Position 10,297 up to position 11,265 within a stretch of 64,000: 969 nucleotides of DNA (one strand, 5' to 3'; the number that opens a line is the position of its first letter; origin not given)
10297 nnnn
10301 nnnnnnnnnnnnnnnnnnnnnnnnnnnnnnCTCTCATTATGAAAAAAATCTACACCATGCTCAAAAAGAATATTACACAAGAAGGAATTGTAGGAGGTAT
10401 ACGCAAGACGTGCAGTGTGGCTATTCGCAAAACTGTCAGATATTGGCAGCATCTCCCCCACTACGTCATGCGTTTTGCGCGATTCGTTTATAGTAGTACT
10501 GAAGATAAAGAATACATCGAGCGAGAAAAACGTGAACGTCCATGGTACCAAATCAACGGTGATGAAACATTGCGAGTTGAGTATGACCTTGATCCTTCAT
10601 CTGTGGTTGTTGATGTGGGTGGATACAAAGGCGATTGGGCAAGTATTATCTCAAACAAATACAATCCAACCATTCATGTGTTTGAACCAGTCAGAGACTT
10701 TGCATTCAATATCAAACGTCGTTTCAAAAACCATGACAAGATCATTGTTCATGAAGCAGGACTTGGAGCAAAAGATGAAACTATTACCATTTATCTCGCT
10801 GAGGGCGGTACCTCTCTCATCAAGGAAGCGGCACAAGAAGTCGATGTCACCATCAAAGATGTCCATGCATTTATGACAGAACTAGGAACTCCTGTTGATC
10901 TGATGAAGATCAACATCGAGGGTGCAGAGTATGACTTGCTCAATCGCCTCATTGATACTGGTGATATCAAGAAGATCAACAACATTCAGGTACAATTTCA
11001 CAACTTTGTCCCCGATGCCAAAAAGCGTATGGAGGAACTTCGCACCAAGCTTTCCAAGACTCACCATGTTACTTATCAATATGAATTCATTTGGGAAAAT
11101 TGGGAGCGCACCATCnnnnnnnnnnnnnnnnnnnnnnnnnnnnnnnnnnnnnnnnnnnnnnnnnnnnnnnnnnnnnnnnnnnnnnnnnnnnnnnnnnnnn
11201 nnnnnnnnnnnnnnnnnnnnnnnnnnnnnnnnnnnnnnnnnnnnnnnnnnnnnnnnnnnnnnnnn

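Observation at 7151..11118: Chain-termination logic: FkbM methyltransferase domain fused to two GT domains, plus a Wzt C-terminal binding module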

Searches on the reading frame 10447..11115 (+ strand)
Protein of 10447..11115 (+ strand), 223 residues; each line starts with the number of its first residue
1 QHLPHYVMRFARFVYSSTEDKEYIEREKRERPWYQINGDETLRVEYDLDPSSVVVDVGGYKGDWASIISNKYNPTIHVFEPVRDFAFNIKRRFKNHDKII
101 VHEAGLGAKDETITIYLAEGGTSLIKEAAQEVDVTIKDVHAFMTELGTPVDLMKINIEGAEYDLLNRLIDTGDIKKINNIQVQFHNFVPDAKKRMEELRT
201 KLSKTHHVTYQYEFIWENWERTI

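Call 46: search_solved_structures(query=window:10447-11115:+, max_evalue=10, show_alignments=2)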
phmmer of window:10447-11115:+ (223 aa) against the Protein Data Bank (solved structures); distinct sequences matched with E-value up to 10: 13.
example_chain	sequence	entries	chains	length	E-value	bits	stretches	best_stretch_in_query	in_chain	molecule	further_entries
2f8q_A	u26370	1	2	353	0.04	16.8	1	19-90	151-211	alkaline thermostable endoxylanase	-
5eb8_A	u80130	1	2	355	0.04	16.8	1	19-90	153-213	Beta-xylanase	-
2fgl_A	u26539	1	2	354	0.04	16.8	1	19-90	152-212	alkaline thermostable endoxylanase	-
5eff_A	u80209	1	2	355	0.04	16.7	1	19-90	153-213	Beta-xylanase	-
4qce_A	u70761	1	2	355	0.04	16.7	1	19-90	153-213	Alkaline thermostable endoxylanase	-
5efd_A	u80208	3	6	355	0.04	16.7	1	19-90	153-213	Beta-xylanase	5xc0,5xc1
4qdm_A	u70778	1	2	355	0.04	16.7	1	19-90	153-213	Alkaline thermostable endoxylanase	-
4qcf_A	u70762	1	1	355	0.04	16.7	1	19-90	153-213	Alkaline thermostable endoxylanase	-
5eba_A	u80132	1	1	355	0.041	16.7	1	19-90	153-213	Beta-xylanase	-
2e1m_A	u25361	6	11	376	0.16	14.8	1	20-89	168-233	L-glutamate oxidase | L-glutamate oxidase precursor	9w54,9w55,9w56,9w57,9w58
8jpw_A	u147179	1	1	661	0.37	13.6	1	20-89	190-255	L-glutamate oxidase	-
7e0c_A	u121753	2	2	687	0.38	13.6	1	20-89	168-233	L-glutamate oxidase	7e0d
8hep_B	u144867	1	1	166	0.9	12.3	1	146-201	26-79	Anti-sigma factor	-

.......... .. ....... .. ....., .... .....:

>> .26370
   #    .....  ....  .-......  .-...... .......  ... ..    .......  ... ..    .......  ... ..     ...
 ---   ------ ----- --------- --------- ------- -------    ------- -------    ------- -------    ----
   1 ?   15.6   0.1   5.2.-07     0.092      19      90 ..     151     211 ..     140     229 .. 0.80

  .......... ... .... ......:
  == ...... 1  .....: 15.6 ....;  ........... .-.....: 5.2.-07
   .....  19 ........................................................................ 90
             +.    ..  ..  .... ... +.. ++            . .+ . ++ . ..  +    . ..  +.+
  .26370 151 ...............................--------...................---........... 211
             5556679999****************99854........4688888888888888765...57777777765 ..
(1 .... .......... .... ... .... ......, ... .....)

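Call 54: search_solved_structures(query=A4, max_evalue=10, show_alignments=3)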
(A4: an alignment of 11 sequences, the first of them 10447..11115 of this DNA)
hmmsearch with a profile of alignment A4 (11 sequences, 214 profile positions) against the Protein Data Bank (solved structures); distinct sequences matched with E-value up to 10: 14.
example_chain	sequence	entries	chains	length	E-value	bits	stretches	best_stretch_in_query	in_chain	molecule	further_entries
4r6w_A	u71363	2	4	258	0.16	14.5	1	36-93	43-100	Phosphoethanolamine N-methyltransferase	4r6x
3uj6_A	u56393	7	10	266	0.18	14.4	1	36-93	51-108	Phosphoethanolamine N-methyltransferase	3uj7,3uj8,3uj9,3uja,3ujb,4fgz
3ujd_A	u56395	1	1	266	0.18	14.4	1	36-93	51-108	Phosphoethanolamine N-methyltransferase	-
3ujc_A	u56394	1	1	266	0.18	14.4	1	36-93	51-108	Phosphoethanolamine N-methyltransferase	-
4mwz_A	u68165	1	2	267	0.18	14.4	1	36-96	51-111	Phosphoethanolamine N-methyltransferase, putative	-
4iv0_A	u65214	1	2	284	0.21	14.1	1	36-96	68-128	Phosphoethanolamine N-methyltransferase, putative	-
8jnk_A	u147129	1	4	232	0.36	13.4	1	12-65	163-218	Alpha-ketoglutarate-dependent dioxygenase alkB homolog 3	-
8jnr_A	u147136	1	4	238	0.39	13.3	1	12-65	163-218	Alpha-ketoglutarate-dependent dioxygenase alkB homolog 3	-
2iuw_A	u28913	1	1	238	0.4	13.2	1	12-65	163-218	ALKYLATED REPAIR PROTEIN ALKB HOMOLOG 3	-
9ncz_A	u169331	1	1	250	0.44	13.1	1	12-65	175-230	Alpha-ketoglutarate-dependent dioxygenase alkB homolog 3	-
7rwz_B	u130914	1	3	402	0.59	12.7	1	14-111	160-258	Major capsid protein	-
4kms_A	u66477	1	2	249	0.7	12.4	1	53-105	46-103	Acetoacetyl-CoA reductase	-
3nqk_A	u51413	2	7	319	1.1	11.9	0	31-68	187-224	uncharacterized protein | Multidomain protein including DUF1735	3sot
7rw4_A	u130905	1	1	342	3.9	10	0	46-67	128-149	Junctophilin-1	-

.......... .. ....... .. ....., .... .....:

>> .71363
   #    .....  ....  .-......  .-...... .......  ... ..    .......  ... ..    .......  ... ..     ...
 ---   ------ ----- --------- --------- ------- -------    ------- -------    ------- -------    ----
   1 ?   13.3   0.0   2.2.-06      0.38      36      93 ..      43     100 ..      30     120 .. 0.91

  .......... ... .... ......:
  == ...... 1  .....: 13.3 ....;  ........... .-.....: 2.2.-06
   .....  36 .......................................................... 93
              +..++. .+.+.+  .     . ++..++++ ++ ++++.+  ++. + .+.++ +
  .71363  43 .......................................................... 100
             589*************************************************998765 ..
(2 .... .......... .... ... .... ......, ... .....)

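Call 55: search_protein_representatives(protein=window:10447-11115:+)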
Query: 223 residues. Proteins with E-value up to 0.001 (for the whole library): 4895; up to 1e-10: 2300; up to 1e-30: 664. The best 150 are listed.
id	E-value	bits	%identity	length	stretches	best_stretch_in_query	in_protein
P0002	4.1e-125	432.0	85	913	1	1-222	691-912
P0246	7.7e-93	326.5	64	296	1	2-222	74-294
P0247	1.5e-73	263.4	53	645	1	3-221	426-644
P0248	1.0e-69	250.9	51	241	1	2-220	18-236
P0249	1.8e-63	230.5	53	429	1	23-221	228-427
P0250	8.0e-59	215.3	50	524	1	12-220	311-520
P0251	1.1e-57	211.5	47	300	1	22-221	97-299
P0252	8.4e-57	208.7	49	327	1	26-221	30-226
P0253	2.0e-56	207.4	51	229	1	24-221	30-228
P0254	1.2e-55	204.9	48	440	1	24-221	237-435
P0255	2.4e-55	203.9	49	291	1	26-220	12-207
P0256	4.2e-55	203.1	47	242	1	16-220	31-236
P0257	1.0e-54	201.8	50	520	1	25-221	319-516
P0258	2.4e-54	200.7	48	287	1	27-220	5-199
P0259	2.6e-53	197.2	47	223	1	31-220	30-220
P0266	5.4e-52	192.9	48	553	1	26-221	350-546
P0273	5.8e-51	189.6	45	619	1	19-221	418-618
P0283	6.2e-50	186.2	43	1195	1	16-220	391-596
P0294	3.4e-49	183.8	47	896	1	27-220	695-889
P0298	6.1e-49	183.0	45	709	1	32-220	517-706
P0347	3.8e-46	173.8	44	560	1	28-220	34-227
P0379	3.6e-44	167.3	44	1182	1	28-221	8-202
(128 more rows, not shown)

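Call 56: search_protein_families(library=pfam, proteins=[P0247, P0249, P0250, P0273, P0283, P0298, P0379, P0294, P0266, P0347], max_evalue=0.0001)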
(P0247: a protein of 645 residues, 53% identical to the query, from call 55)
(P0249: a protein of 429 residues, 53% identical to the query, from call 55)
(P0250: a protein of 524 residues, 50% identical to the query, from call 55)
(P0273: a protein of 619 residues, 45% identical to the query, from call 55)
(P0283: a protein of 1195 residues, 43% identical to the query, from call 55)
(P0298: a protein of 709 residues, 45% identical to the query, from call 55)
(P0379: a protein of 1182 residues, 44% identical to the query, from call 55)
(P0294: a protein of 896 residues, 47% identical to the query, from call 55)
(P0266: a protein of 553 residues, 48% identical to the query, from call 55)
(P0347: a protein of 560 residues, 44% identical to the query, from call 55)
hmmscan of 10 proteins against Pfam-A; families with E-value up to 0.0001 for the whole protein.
P0247 (645 aa): 3 families
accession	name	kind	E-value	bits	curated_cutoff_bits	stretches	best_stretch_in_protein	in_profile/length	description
PF00535.33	Glycos_transf_2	-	1.5e-10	41.7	23.3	1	11-136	2-119/168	Glycosyl transferase family 2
PF05050.19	Methyltransf_21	-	4.7e-07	30.5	22.7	1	479-617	1-162/173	Methyltransferase FkbM domain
PF13641.12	Glyco_tranf_2_3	-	1.8e-05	25.3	27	1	11-213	5-201/230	Glycosyltransferase like family 2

P0249 (429 aa): 1 family
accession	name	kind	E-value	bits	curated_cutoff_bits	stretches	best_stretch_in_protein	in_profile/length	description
PF05050.19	Methyltransf_21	-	1.5e-07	32.1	22.7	1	261-396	1-153/173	Methyltransferase FkbM domain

P0250 (524 aa): 4 families
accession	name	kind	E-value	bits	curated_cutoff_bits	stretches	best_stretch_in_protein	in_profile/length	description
PF00535.33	Glycos_transf_2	-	1.3e-31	110.3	23.3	1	17-148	1-130/168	Glycosyl transferase family 2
PF10111.15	Glyco_tranf_2_2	-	1.2e-14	55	27.3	1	17-198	1-195/276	Glycosyltransferase like family 2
PF13641.12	Glyco_tranf_2_3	-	6.6e-11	43.1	27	1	16-130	3-120/230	Glycosyltransferase like family 2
PF05050.19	Methyltransf_21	-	6.4e-09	36.6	22.7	1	355-511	1-172/173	Methyltransferase FkbM domain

P0273 (619 aa): 1 family
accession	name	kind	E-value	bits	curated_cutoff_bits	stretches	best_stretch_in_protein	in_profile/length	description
PF05050.19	Methyltransf_21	-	1.3e-08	35.6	22.7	1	454-585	1-152/173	Methyltransferase FkbM domain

P0283 (1195 aa): 4 families
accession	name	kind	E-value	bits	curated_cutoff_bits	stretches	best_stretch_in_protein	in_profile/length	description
PF00535.33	Glycos_transf_2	-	7e-25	88.3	23.3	1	909-1075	1-166/168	Glycosyl transferase family 2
PF13641.12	Glyco_tranf_2_3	-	7.8e-19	69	27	1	908-1117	3-214/230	Glycosyltransferase like family 2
PF05050.19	Methyltransf_21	-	2.9e-13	50.8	22.7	1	431-574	1-166/173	Methyltransferase FkbM domain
PF00852.26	Glyco_transf_10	-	1.2e-09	38.5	23.9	1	148-232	53-137/182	Glycosyltransferase family 10 (fucosyltransferase) C-term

P0298 (709 aa): 1 family
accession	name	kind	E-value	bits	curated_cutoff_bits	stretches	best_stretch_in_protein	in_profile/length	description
PF05050.19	Methyltransf_21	-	7.6e-12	46.1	22.7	1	541-687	1-165/173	Methyltransferase FkbM domain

P0379 (1182 aa): 8 families
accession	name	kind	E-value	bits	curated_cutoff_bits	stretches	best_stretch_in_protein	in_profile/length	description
PF13649.12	Methyltransf_25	-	5.1e-28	98.1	27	2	272-358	1-92/97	Methyltransferase domain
PF08241.18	Methyltransf_11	-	1.2e-27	96.8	21.2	2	273-358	1-86/95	Methyltransferase domain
PF13489.12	Methyltransf_23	-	4.5e-17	62.7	27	1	266-410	20-162/164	Methyltransferase domain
PF08242.18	Methyltransf_12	-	5.8e-17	62.7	30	1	273-357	1-90/98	Methyltransferase domain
PF01209.24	Ubie_methyltran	-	1.8e-09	37.8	20.1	1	270-365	49-149/233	ubiE/COQ5 methyltransferase family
PF13847.12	Methyltransf_31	-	9.8e-08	32.2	27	1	271-359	6-101/145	Methyltransferase domain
PF05050.19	Methyltransf_21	-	7.2e-06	26.7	22.7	1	35-147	1-130/173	Methyltransferase FkbM domain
PF05148.21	Methyltransf_8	-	4.5e-05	23.9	27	0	323-359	113-148/219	Hypothetical methyltransferase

P0294 (896 aa): 6 families
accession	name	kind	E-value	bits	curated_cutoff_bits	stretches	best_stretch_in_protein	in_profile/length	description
PF00535.33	Glycos_transf_2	-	1.1e-16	61.7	23.3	1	361-504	1-144/168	Glycosyl transferase family 2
PF05050.19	Methyltransf_21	-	2.7e-09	37.8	22.7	1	724-865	1-160/173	Methyltransferase FkbM domain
PF00534.26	Glycos_transf_1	-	3.8e-08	33.5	26.4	1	172-282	14-121/172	Glycosyl transferases group 1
PF13712.12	Glyco_tranf_2_5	-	1.2e-06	28.9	27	1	432-587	45-204/210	Glycosyltransferase like family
PF13641.12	Glyco_tranf_2_3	-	1.5e-05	25.6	27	1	358-596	1-223/230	Glycosyltransferase like family 2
PF13692.12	Glyco_trans_1_4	-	3.1e-05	24.7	27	1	198-282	30-105/142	Glycosyl transferases group 1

P0266 (553 aa): 2 families
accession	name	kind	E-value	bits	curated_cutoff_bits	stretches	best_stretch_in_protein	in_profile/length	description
PF13524.12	Glyco_trans_1_2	-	1.4e-25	90.3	25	1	139-283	4-130/144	Glycosyl transferase-like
PF05050.19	Methyltransf_21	-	1.5e-08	35.4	22.7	1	380-522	1-161/173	Methyltransferase FkbM domain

P0347 (560 aa): 5 families
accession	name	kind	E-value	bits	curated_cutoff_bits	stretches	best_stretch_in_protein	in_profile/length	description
PF00535.33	Glycos_transf_2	-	4.5e-30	105.2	23.3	1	243-400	1-165/168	Glycosyl transferase family 2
PF13641.12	Glyco_tranf_2_3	-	7.5e-15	56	27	1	240-424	1-197/230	Glycosyltransferase like family 2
PF10111.15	Glyco_tranf_2_2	-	1.1e-14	55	27.3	1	243-427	1-205/276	Glycosyltransferase like family 2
PF05050.19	Methyltransf_21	-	8.9e-10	39.4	22.7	1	62-185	1-137/173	Methyltransferase FkbM domain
PF13632.12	Glyco_trans_2_3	-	4.3e-06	27.1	27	1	321-486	2-143/198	Glycosyl transferase family group 2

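Call 90: find_related_loci(query=A4, collection=metagenome_contigs, flank=10000)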
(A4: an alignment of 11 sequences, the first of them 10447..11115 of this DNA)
Query A4 (223 aa) in metagenome_contigs; peptide patterns used: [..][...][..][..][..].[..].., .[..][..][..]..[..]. (x = any residue, [..] = any of these).
600 stretches matched a pattern (row limit reached: there are more); 533 encode a relative of the query (tblastn E <= 1e-3); the best 80 are kept; 80 distinct loci.
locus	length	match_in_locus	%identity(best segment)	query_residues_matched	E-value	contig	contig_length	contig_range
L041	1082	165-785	49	7-219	1e-69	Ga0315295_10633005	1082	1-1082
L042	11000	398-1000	47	22-221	8e-64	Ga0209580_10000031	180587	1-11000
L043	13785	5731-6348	48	9-220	1e-63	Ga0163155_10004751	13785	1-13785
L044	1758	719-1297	50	29-220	7e-66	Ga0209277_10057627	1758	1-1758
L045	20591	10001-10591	49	26-221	2e-62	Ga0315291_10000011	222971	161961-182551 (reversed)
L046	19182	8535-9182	50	3-220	1e-62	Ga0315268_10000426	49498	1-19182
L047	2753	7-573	50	33-220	7e-63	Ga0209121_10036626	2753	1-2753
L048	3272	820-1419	53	26-221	2e-62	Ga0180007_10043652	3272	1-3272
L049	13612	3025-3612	50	28-220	3e-62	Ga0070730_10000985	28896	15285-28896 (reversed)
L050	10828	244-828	51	26-219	3e-62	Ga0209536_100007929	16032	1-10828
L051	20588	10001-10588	49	26-220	4e-61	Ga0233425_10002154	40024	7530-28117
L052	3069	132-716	49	26-219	8e-61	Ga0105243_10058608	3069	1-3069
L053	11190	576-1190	47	9-219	8e-61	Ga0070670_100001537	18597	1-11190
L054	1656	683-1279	48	25-222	5e-63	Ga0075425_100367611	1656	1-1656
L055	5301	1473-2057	49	26-219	8e-61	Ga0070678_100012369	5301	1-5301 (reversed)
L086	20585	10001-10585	47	26-219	2e-55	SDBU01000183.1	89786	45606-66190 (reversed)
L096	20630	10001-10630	46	15-220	6e-55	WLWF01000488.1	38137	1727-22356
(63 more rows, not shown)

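Call 94: search_protein_families(library=pfam, proteins=[L045:8946-9983:+, L045:10573-11427:+, L045:12454-13932:+, L045:11310-12449:+, L051:8490-9965:+, L051:10573-11460:+, L051:11464-13995:+, L086:9168-10016:+, L086:11313-12509:+, L096:4759-6066:+], max_evalue=0.0001)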
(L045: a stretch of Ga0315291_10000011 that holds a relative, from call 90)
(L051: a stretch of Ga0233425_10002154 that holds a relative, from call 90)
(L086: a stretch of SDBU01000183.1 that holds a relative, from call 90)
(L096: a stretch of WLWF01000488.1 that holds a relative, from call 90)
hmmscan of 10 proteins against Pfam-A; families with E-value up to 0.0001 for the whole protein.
L045:8946-9983:+ (345 aa): 1 family
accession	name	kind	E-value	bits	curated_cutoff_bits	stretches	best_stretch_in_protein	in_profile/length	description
PF00852.26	Glyco_transf_10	-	1.4e-11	44.8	23.9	1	227-314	48-138/182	Glycosyltransferase family 10 (fucosyltransferase) C-term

L045:10573-11427:+ (284 aa): 1 family
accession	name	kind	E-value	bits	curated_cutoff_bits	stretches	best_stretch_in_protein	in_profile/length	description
PF01531.22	Glyco_transf_11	-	1.2e-39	136.8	23.9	1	6-283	30-296/298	Glycosyl transferase family 11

L045:12454-13932:+ (492 aa): 1 family
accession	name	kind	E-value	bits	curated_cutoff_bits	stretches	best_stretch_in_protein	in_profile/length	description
PF04932.20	Wzy_C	-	4.8e-14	52.8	31.7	1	260-416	2-147/149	O-Antigen ligase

L045:11310-12449:+ (379 aa): 3 families
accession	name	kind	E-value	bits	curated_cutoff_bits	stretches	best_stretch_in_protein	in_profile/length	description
PF00535.33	Glycos_transf_2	-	1.2e-33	116.9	23.3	1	45-200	1-164/168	Glycosyl transferase family 2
PF13641.12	Glyco_tranf_2_3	-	1.8e-13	51.5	27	1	42-224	1-195/230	Glycosyltransferase like family 2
PF10111.15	Glyco_tranf_2_2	-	2.2e-13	50.7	27.3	1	45-144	1-105/276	Glycosyltransferase like family 2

L051:8490-9965:+ (491 aa): 1 family
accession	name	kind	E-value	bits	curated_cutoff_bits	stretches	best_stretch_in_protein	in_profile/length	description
PF05050.19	Methyltransf_21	-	1.3e-05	25.8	22.7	1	100-148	101-152/173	Methyltransferase FkbM domain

L051:10573-11460:+ (295 aa): 1 family
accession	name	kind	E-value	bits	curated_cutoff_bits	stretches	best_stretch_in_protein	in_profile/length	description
PF01531.22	Glyco_transf_11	-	2.9e-32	112.5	23.9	1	11-283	2-284/298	Glycosyl transferase family 11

L051:11464-13995:+ (843 aa): 5 families
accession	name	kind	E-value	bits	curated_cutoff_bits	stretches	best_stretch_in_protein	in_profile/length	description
PF00535.33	Glycos_transf_2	-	6.3e-35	121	23.3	1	515-657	1-150/168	Glycosyl transferase family 2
PF04055.27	Radical_SAM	-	5.3e-29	102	29.5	1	214-374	1-163/166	Radical SAM superfamily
PF02310.24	B12-binding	-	8.2e-20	71.3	32.1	1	23-154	15-120/121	B12 binding domain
PF10111.15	Glyco_tranf_2_2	-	6.9e-11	42.6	27.3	1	515-717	1-223/276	Glycosyltransferase like family 2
PF13641.12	Glyco_tranf_2_3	-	2.7e-10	41.1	27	1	514-629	3-124/230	Glycosyltransferase like family 2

L086:9168-10016:+ (282 aa): 0 families

L086:11313-12509:+ (398 aa): 1 family
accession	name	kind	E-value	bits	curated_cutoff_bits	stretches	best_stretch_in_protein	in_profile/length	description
PF13524.12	Glyco_trans_1_2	-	2.4e-25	89.6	25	1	274-390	32-142/144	Glycosyl transferase-like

L096:4759-6066:+ (435 aa): 1 family
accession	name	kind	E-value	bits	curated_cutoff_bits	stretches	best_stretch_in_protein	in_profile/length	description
PF03796.21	DnaB_C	-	1.2e-26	94.1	27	1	171-399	5-242/255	DnaB-like helicase C terminal domain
